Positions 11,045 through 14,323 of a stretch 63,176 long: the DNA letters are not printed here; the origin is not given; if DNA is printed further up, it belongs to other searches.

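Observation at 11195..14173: Orphan TIR - transmembrane helix - beta-propeller protein with Toll-like-receptor-like topology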

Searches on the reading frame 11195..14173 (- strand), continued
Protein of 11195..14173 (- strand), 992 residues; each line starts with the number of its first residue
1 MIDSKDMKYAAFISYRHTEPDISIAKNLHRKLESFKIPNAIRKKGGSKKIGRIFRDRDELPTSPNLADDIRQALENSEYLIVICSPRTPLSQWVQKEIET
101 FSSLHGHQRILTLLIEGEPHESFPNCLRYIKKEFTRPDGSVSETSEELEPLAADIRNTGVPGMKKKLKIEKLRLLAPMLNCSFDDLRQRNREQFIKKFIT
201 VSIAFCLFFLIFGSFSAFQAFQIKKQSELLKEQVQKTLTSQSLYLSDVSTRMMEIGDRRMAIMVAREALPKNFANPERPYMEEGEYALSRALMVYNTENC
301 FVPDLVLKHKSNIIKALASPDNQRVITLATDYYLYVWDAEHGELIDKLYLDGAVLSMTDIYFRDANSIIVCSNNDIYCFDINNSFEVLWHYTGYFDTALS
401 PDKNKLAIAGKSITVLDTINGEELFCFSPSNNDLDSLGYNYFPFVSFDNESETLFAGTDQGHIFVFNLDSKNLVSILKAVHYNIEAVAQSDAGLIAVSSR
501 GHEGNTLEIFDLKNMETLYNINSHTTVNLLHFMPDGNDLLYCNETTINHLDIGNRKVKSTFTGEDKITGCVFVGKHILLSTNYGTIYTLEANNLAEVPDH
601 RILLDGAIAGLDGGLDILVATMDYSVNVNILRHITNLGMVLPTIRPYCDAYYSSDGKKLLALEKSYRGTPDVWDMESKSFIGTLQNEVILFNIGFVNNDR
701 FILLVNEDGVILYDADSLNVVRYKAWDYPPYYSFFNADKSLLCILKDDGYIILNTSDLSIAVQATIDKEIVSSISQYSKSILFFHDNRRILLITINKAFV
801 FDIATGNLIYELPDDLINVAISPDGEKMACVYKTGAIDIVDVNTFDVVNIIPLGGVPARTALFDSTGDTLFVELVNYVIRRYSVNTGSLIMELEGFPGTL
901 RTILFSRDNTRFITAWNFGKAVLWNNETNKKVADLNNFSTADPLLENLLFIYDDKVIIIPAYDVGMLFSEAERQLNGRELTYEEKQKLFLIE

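Call 100: find_encoding_contigs(protein=P0092, flank=8000, max_places=2)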
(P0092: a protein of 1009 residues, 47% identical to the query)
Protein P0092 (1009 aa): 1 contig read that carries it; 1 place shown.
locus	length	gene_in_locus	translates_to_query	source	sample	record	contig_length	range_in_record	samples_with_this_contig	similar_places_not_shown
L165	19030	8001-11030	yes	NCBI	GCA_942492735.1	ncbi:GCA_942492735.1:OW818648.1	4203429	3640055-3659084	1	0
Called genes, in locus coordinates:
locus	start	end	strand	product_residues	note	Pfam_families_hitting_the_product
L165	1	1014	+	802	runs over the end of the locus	PF00122:E1-E2_ATPase, PF00702:Hydrolase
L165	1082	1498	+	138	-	-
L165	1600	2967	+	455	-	PF01938:TRAM, PF05958:tRNA_U5-meth_tr, PF09445:Methyltransf_15 (faint), PF13649:Methyltransf_25 (weak), PF13847:Methyltransf_31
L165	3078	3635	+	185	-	-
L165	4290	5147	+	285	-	PF23441:SDR, PF00106:adh_short, PF08659:KR (weak), PF13561:adh_short_C2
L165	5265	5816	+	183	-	PF14066:DUF4256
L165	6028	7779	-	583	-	PF00005:ABC_tran, PF00931:NB-ARC (faint), PF03193:RsgA_GTPase (faint), PF13191:AAA_16 (faint), PF13555:AAA_29 (faint), PF20720:nSTAND3 (faint), PF02463:SMC_N (weak), PF00005:ABC_tran, +5 more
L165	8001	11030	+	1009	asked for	PF08937:ThsB_TIR, PF13676:TIR_2, PF24814:WD40_Prp19, PF23381:Beta-prop_IFT122_1st, PF25174:Beta-prop_THOC3, PF23414:Beta-prop_EML_2, PF25175:Beta-prop_WDR5, PF23381:Beta-prop_IFT122_1st, +44 more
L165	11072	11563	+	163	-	-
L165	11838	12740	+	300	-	PF00535:Glycos_transf_2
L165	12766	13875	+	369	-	PF00534:Glycos_transf_1 (weak), PF13692:Glyco_trans_1_4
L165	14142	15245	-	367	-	PF00535:Glycos_transf_2 (weak), PF07719:TPR_2 (faint), PF13428:TPR_14 (faint)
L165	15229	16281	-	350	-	PF13428:TPR_14 (faint), PF12895:ANAPC3 (faint)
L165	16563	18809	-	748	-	-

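Call 103: find_encoding_contigs(protein=P0076, flank=8000, max_places=2)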
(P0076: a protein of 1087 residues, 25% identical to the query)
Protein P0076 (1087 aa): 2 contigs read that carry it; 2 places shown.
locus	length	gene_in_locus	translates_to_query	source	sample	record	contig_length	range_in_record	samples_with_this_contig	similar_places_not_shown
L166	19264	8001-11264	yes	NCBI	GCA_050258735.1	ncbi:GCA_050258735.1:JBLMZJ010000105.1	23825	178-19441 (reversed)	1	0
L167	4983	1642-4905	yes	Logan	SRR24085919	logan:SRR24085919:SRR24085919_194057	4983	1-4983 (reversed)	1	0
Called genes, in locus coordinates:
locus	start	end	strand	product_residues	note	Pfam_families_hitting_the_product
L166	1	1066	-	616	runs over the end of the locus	PF01565:FAD_binding_4, PF02913:FAD-oxidase_C, PF13237:Fer4_10 (weak), PF12838:Fer4_7 (weak), PF13183:Fer4_8, PF13187:Fer4_9 (faint), PF13484:Fer4_16 (weak), PF13534:Fer4_17 (weak)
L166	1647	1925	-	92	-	-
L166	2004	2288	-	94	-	-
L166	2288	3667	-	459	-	PF00206:Lyase_1, PF14698:ASL_C2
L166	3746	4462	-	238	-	PF13353:Fer4_12 (weak), PF04055:Radical_SAM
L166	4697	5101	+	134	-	PF00392:GntR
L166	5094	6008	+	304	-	PF00005:ABC_tran, PF13304:AAA_21 (weak)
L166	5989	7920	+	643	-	PF12679:ABC2_membrane_2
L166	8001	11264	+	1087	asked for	PF13676:TIR_2, PF24805:EIF3I, PF23381:Beta-prop_IFT122_1st, PF25174:Beta-prop_THOC3, PF24782:WD40_MABP1-WDR62_2nd, PF25173:Beta-prop_WDR3_1st, PF23381:Beta-prop_IFT122_1st, PF25174:Beta-prop_THOC3, +61 more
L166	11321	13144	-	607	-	PF14015:DUF4231 (faint)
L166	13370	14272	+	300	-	PF01435:Peptidase_M48, PF13248:Zn_ribbon_3 (weak)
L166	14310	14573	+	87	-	-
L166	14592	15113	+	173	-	PF12773:DZR (faint), PF13240:Zn_Ribbon_1 (faint)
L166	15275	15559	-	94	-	PF02026:RyR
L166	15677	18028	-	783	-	PF08937:ThsB_TIR, PF13676:TIR_2 (weak), PF13428:TPR_14 (faint), PF00515:TPR_1 (faint), PF07719:TPR_2 (faint), PF13176:TPR_7 (faint), PF13181:TPR_8 (faint), PF13424:TPR_12 (weak), +2 more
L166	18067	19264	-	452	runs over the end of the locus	PF13676:TIR_2 (weak), PF13180:PDZ_2 (weak), PF00595:PDZ, PF17820:PDZ_6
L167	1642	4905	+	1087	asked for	PF13676:TIR_2, PF24805:EIF3I, PF23381:Beta-prop_IFT122_1st, PF25174:Beta-prop_THOC3, PF24782:WD40_MABP1-WDR62_2nd, PF25173:Beta-prop_WDR3_1st, PF23381:Beta-prop_IFT122_1st, PF25174:Beta-prop_THOC3, +61 more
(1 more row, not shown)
